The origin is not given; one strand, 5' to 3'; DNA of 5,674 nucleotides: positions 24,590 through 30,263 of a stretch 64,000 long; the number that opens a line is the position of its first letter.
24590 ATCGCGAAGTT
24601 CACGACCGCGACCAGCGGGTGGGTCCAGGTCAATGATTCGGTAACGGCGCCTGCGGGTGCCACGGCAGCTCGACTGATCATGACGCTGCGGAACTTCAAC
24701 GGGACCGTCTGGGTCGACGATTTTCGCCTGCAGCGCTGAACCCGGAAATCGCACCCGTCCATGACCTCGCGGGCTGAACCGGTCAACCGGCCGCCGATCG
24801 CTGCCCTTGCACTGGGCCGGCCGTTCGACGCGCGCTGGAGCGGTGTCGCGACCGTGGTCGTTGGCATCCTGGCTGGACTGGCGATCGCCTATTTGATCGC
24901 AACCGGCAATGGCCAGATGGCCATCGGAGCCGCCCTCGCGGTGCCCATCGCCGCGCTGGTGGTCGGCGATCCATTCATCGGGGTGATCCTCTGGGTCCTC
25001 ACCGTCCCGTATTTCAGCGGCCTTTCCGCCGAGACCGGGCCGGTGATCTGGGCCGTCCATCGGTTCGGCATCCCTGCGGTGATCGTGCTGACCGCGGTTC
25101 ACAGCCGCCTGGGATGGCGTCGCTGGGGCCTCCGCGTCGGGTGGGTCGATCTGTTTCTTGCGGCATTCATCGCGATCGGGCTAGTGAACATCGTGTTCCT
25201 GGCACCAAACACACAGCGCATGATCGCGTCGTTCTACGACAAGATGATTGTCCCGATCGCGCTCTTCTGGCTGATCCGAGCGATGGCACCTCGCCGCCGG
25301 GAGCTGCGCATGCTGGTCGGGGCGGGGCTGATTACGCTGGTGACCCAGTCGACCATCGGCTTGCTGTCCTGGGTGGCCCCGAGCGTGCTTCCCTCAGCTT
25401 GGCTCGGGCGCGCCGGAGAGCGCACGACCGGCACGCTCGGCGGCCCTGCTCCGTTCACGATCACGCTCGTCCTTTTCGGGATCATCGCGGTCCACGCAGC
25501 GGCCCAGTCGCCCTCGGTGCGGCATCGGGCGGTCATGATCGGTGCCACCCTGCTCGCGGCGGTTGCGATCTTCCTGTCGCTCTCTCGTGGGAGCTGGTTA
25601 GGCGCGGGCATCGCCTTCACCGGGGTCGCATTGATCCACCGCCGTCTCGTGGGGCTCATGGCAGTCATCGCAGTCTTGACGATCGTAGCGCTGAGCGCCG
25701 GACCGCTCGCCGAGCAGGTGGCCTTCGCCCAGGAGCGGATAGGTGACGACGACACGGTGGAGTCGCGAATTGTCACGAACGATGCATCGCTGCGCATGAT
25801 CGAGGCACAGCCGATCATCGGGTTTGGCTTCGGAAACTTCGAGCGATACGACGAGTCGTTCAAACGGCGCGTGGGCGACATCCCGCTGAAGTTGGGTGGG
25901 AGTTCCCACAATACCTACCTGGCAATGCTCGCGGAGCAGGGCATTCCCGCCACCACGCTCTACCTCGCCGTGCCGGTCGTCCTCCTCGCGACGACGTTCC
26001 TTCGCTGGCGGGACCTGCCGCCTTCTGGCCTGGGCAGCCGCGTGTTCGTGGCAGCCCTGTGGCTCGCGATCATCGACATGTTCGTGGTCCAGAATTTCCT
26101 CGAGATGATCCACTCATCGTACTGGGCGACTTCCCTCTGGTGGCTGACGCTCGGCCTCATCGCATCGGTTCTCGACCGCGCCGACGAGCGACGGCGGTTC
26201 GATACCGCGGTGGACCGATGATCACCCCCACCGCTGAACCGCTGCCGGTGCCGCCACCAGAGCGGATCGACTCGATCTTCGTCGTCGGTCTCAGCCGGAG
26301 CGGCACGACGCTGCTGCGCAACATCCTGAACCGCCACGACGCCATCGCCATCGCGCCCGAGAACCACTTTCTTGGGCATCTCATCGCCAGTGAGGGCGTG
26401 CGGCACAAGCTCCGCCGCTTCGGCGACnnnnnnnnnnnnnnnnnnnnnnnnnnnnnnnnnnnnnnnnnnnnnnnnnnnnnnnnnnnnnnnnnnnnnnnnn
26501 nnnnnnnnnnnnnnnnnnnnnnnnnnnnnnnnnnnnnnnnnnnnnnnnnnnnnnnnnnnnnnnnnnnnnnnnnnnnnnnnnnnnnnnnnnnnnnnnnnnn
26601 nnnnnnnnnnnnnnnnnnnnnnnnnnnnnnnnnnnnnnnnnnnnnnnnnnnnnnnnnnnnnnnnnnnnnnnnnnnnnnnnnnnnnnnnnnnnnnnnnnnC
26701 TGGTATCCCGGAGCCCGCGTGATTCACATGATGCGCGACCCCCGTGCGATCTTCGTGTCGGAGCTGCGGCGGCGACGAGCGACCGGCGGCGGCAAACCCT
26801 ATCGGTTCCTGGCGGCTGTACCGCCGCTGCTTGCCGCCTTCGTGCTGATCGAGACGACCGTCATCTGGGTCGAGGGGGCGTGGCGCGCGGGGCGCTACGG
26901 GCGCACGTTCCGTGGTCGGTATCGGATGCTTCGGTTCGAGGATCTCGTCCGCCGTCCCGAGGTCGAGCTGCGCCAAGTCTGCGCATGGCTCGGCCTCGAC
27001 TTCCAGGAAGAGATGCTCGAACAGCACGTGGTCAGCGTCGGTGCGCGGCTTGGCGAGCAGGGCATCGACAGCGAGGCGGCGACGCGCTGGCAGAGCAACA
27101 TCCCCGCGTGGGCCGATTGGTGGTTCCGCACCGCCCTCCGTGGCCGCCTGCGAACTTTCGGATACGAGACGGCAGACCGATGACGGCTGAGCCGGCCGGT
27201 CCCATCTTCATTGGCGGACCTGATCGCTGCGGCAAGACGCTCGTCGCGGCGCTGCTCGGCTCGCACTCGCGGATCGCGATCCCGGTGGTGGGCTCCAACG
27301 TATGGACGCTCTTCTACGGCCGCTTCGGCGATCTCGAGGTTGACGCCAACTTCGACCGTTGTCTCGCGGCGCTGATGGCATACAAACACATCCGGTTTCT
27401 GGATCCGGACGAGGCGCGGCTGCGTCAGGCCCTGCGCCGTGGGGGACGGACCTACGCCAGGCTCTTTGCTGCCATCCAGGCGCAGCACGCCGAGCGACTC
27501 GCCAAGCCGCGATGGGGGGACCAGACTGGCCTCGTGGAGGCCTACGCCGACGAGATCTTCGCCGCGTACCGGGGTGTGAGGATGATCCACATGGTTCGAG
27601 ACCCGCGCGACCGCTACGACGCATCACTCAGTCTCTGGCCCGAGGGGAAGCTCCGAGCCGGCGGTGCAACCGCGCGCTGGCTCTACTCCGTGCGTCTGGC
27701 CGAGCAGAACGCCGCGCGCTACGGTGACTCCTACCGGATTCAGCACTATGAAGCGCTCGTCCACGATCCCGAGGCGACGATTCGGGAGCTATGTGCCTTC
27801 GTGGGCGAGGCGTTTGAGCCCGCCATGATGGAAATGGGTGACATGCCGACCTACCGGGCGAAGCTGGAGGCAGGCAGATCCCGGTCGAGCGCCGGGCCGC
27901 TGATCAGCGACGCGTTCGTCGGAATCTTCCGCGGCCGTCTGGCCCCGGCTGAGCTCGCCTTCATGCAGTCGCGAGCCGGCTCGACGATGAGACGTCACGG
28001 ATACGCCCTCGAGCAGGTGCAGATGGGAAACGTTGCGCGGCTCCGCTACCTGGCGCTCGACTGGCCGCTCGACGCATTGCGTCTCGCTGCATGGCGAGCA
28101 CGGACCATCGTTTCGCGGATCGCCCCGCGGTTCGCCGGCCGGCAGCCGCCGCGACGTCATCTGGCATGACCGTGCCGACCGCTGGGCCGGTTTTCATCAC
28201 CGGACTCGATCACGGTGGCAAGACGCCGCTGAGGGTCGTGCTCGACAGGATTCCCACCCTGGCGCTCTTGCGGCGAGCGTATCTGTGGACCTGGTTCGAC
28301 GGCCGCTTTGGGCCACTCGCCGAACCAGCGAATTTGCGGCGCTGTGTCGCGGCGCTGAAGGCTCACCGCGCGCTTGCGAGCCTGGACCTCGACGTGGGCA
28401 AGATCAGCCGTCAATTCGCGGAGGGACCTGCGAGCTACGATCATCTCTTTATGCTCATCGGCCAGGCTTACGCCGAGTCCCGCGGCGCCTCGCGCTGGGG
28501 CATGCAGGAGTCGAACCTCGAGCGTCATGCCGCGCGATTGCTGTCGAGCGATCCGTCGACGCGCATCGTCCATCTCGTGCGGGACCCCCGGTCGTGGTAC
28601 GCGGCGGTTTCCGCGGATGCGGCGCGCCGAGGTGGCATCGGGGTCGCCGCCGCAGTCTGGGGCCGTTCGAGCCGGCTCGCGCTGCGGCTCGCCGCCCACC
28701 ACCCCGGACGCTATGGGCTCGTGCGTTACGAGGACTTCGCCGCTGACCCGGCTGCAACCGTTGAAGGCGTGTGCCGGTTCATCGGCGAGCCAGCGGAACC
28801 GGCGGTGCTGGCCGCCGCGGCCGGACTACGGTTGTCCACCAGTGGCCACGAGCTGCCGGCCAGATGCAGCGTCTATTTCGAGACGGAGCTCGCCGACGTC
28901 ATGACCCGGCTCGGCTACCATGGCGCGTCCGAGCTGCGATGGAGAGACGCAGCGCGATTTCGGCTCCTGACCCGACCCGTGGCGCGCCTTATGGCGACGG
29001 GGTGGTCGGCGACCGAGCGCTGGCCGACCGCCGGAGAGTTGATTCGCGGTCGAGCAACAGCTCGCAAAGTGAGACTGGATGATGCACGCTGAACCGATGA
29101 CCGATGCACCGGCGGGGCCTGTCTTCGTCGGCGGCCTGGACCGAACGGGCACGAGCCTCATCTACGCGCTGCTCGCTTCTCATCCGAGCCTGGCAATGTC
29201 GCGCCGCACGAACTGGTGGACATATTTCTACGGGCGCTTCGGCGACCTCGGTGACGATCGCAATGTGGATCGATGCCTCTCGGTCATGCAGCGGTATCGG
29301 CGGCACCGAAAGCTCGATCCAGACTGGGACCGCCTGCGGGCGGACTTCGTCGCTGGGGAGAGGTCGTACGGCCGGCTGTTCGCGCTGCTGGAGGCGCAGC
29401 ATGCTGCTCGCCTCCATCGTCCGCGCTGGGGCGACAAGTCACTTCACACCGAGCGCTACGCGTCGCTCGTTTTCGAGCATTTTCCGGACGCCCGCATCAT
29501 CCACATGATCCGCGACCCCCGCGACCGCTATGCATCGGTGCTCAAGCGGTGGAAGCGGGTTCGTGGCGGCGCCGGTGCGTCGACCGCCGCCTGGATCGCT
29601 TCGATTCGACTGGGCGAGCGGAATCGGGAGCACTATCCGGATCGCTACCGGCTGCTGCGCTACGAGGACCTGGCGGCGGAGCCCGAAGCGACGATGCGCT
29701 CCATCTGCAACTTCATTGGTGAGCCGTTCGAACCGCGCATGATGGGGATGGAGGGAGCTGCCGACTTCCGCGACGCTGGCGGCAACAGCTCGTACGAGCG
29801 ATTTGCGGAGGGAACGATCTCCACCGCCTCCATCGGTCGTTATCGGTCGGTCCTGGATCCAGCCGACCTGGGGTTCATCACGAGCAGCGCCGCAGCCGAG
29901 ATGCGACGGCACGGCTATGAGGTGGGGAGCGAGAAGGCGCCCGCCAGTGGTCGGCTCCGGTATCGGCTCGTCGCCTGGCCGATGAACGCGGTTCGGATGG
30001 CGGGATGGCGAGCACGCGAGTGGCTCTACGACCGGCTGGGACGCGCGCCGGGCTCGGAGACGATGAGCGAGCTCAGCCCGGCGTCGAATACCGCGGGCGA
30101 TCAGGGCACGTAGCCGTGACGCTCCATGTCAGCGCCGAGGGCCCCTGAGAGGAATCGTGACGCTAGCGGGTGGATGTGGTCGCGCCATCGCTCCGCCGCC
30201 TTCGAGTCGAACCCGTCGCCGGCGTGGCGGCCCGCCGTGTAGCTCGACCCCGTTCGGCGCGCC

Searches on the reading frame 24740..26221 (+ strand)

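Call 9: search_protein_families(library=pfam, proteins=[window:24740-26221:+], max_evalue=0.001)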
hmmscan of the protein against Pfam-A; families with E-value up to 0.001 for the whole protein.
window:24740-26221:+ (493 aa): 1 family
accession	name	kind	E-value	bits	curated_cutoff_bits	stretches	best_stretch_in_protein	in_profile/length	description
PF04932.20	Wzy_C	-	5.5e-19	68.9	31.7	1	269-409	2-149/149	O-Antigen ligase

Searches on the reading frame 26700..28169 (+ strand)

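Call 9: search_protein_families(library=pfam, proteins=[window:26700-28169:+], max_evalue=0.001)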
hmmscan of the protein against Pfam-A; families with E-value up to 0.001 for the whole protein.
window:26700-28169:+ (489 aa): 1 family
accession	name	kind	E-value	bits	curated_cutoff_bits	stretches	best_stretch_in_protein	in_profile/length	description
PF13469.12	Sulfotransfer_3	-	5.9e-18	66.3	27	1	168-373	1-215/216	Sulfotransferase family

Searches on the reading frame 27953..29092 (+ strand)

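Call 10: search_protein_families(library=pfam, proteins=[window:27953-29092:+], max_evalue=0.001)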
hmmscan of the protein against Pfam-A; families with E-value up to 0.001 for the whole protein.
window:27953-29092:+ (379 aa): 2 families
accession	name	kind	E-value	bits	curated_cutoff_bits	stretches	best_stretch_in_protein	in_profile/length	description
PF13469.12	Sulfotransfer_3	-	1.4e-14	55.3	27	1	79-282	1-215/216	Sulfotransferase family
PF00685.33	Sulfotransfer_1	-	2.2e-05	24.4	22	1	247-284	149-186/255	Sulfotransferase domain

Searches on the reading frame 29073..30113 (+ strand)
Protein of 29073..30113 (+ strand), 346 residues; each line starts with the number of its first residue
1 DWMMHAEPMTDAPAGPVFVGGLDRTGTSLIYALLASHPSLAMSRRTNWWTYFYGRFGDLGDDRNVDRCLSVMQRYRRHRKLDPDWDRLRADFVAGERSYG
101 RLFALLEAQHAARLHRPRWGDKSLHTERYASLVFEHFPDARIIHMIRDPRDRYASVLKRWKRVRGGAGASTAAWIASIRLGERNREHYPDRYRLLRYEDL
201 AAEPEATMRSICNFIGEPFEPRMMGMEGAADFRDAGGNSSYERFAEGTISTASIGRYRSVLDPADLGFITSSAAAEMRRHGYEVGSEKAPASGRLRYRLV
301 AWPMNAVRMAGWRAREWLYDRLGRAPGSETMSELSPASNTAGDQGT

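Call 10: search_protein_families(library=pfam, proteins=[window:29073-30113:+], max_evalue=0.001)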
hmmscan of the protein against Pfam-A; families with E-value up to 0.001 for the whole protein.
window:29073-30113:+ (346 aa): 2 families
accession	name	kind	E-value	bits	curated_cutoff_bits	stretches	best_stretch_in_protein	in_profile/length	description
PF13469.12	Sulfotransfer_3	-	1.5e-30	107.5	27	1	16-221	1-216/216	Sulfotransferase family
PF00685.33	Sulfotransfer_1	-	1.2e-10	41.6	22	1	137-221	88-185/255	Sulfotransferase domain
